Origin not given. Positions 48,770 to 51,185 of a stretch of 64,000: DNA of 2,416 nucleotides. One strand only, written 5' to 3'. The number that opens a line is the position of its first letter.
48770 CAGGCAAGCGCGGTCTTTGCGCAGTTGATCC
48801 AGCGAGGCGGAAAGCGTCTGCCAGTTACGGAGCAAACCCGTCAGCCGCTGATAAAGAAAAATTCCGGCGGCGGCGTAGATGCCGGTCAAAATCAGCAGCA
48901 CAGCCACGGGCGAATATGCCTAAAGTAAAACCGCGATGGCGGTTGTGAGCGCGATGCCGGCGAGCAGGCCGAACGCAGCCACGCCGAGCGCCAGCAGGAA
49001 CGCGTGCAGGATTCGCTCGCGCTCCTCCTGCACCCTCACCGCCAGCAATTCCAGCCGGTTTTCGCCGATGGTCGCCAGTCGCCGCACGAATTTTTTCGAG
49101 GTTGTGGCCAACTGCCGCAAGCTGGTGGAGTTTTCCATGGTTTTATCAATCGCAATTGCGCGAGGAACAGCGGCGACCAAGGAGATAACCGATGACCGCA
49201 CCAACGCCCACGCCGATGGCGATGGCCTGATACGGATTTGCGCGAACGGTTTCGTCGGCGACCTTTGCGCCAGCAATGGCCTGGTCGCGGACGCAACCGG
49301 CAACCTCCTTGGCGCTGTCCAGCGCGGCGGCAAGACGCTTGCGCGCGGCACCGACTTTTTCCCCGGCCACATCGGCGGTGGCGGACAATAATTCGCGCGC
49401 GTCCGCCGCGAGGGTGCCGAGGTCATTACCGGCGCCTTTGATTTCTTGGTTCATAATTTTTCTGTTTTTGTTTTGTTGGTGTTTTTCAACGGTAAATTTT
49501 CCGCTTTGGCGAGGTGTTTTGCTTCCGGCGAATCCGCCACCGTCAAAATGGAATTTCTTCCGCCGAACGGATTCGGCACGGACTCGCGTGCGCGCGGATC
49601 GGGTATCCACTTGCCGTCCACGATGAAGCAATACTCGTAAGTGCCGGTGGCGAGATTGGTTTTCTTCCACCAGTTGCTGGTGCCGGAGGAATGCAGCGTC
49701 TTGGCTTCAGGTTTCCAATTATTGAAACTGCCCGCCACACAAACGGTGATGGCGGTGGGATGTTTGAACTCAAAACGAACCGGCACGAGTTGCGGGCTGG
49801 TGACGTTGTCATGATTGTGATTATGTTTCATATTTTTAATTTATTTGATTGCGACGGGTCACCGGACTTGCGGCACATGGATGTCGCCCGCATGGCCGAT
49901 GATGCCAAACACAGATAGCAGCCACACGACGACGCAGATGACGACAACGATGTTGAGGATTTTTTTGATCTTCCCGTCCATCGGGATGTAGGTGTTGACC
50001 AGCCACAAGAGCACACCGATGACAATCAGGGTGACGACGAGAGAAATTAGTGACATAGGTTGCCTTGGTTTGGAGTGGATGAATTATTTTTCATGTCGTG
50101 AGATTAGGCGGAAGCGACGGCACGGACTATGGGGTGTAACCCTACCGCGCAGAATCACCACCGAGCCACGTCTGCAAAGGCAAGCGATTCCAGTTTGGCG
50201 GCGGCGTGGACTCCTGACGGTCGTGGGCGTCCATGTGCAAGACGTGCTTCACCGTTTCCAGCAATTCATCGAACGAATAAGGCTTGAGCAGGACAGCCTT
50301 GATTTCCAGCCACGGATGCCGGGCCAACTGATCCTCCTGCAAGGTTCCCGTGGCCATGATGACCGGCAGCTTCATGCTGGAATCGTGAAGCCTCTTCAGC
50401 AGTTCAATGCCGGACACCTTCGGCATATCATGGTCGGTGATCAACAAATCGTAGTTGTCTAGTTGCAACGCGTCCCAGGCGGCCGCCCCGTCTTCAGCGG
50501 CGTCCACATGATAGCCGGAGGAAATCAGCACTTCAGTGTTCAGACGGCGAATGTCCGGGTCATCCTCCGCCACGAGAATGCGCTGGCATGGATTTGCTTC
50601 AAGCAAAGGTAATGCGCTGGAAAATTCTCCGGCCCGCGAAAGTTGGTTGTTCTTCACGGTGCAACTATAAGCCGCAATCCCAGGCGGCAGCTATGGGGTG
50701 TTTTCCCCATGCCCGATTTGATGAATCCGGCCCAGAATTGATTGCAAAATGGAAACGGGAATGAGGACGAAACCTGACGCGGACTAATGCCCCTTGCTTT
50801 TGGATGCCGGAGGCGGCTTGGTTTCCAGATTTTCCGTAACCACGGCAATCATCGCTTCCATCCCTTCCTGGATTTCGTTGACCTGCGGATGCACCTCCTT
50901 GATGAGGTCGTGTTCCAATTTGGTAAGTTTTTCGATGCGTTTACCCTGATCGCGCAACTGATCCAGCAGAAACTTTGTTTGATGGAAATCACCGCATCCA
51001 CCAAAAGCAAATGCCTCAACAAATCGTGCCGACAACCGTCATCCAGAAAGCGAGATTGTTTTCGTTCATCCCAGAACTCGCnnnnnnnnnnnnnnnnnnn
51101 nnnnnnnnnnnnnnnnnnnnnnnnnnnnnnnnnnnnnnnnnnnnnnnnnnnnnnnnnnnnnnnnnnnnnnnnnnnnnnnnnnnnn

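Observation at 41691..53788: Shared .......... promoter-like motif at fixed 32-33 nt from four start codons: a compact, apparently leaderless regulon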

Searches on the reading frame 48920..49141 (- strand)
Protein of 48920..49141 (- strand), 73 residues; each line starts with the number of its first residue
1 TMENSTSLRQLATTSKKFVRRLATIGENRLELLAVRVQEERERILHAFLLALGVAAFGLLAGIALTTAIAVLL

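Call 12: search_protein_families(library=pfam, proteins=[window:48920-49141:-], max_evalue=0.01)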
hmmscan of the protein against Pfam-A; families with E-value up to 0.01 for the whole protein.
window:48920-49141:- (73 aa): 1 family
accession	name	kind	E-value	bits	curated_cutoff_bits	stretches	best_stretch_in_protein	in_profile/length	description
PF07332.16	Phage_holin_3_6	-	0.0011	19.4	28.4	1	17-73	6-62/116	Putative Actinobacterial Holin-X, holin superfamily III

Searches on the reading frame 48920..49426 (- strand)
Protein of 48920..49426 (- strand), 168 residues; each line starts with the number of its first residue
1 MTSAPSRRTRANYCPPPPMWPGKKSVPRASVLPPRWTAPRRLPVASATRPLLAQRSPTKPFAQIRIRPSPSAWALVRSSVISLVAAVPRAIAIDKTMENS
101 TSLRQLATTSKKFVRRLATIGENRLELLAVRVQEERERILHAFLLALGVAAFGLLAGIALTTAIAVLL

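Call 57: search_protein_families(library=pfam, proteins=[window:48920-49426:-], max_evalue=1)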
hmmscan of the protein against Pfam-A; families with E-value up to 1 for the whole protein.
window:48920-49426:- (168 aa): 3 families
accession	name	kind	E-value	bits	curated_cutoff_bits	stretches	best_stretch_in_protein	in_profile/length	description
PF07349.16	DUF1478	-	0.0046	17.3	25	1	62-128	20-83/161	Protein of unknown function (DUF1478)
PF07332.16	Phage_holin_3_6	-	0.02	15.4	28.4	1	112-168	6-62/116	Putative Actinobacterial Holin-X, holin superfamily III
PF08819.17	DUF1802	-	0.023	15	25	1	54-136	50-131/174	Domain of unknown function (DUF1802)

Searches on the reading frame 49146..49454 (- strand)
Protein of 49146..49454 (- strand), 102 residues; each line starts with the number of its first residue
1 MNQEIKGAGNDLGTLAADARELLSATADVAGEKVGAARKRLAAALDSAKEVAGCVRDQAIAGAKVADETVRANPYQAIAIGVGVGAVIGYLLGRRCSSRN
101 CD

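Call 12: search_protein_families(library=pfam, proteins=[window:49146-49450:-], max_evalue=0.01)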
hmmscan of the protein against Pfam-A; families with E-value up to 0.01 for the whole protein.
window:49146-49450:- (101 aa): 0 families

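Call 59: search_protein_families(library=ncbifam, proteins=[window:49146-49450:-], max_evalue=0.001)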
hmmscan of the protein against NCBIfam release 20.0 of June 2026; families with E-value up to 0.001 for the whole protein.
window:49146-49450:- (101 aa): 0 families

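Call 64: search_protein_families(library=pfam, proteins=[window:49146-49454:-], max_evalue=0.01)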
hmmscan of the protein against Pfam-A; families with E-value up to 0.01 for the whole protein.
window:49146-49454:- (102 aa): 3 families
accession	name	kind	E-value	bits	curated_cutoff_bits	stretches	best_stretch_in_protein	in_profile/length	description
PF19029.5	DUF883_C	-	6.2e-13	48.6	27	1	66-95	1-30/30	DUF883 C-terminal glycine zipper region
PF05957.18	DUF883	-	1e-09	38.6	25.4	1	10-52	5-47/53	DUF883 N-terminal domain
PF13488.11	Gly-zipper_Omp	-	0.0023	18.2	25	1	59-97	7-43/46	Glycine zipper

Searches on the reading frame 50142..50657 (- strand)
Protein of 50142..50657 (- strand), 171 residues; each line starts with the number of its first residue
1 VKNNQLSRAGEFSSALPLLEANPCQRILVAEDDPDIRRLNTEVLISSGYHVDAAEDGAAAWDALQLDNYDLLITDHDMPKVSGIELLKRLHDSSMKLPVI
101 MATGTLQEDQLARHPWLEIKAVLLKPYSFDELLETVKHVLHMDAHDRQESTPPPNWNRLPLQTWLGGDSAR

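Call 12: search_protein_families(library=pfam, proteins=[window:50142-50657:-], max_evalue=0.01)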
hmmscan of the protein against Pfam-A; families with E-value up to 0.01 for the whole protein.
window:50142-50657:- (171 aa): 1 family
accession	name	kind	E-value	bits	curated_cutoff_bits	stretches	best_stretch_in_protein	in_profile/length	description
PF00072.30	Response_reg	-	5.6e-25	88.1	30.2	1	27-136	1-110/111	Response regulator receiver domain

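Call 59: search_protein_families(library=ncbifam, proteins=[window:50142-50657:-], max_evalue=0.001)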
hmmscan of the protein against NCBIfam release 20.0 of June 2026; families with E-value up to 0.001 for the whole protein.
window:50142-50657:- (171 aa): 86 families (the best 25 are shown)
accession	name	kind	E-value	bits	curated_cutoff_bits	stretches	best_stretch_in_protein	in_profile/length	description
NF046022.1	RespRegCpdRBruc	equivalog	3.6e-19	68.9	180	1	25-141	2-118/120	cell cycle two-component system response regulator CpdR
NF041734.1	resp_reg_RppA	equivalog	9.4e-18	64.4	250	1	26-138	2-116/229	two-component system response regulator RppA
NF007969.0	PRK10693.1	equivalog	2.9e-17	62.7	329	1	25-142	8-126/337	two-component system response regulator RssB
NF012023.0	PRK15479.1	equivalog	1.7e-16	60.4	337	1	26-143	2-119/224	transcriptional regulator TctD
NF007005.1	PRK09468.1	equivalog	1.8e-15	57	331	1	25-146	4-125/237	osmolarity response regulator transcription factor OmpR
TIGR01818.1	ntrC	equivalog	4.1e-15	55.5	558.6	1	27-151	1-125/463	nitrogen regulation protein NR(I)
TIGR01387.1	cztR_silR_copR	subfamily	1e-14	54.7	279.2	1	27-148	1-122/218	heavy metal response regulator transcription factor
TIGR02154.1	PhoB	equivalog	1.1e-14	54.3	296.2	1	25-147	3-127/226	phosphate regulon transcriptional regulator PhoB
NF008099.0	PRK10841.1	equivalog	1.5e-14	52.7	920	1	24-139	824-939/949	two-component system sensor histidine kinase RcsC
NF007420.1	PRK09959.1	equivalog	3.5e-14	51.4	1995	1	26-145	960-1078/1197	acid-sensing system histidine kinase EvgS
NF051850.1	RespRegRprY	equivalog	4.2e-14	52.5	370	1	26-141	6-121/234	response regulator transcription factor RprY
NF047793.1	ResRegPgtA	equivalog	5.2e-14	51.9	650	1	25-169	6-146/414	two-component system response regulator PgtA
NF045717.1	DVU0259_DivK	exception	5.8e-14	52.3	160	1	25-140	3-116/117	DVU0259 family response regulator domain-containing protein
TIGR02956.1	TMAO_torS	equivalog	8.9e-14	50.6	676.5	1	23-149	700-829/967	TMAO reductase system sensor histidine kinase/response regulator TorS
NF052313.1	T9SS_RR_PorX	equivalog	1e-13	50.9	300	1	26-144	2-120/513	T9SS response regulator signal transducer PorX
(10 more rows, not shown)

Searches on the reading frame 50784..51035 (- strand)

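Call 57: search_protein_families(library=pfam, proteins=[window:50784-51035:-], max_evalue=1)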
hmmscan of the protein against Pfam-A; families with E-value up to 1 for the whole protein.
window:50784-51035:- (83 aa): 1 family
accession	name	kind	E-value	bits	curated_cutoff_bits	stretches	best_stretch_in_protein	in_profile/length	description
PF00435.27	Spectrin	-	0.034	15.1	29.9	1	21-61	44-84/105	Spectrin repeat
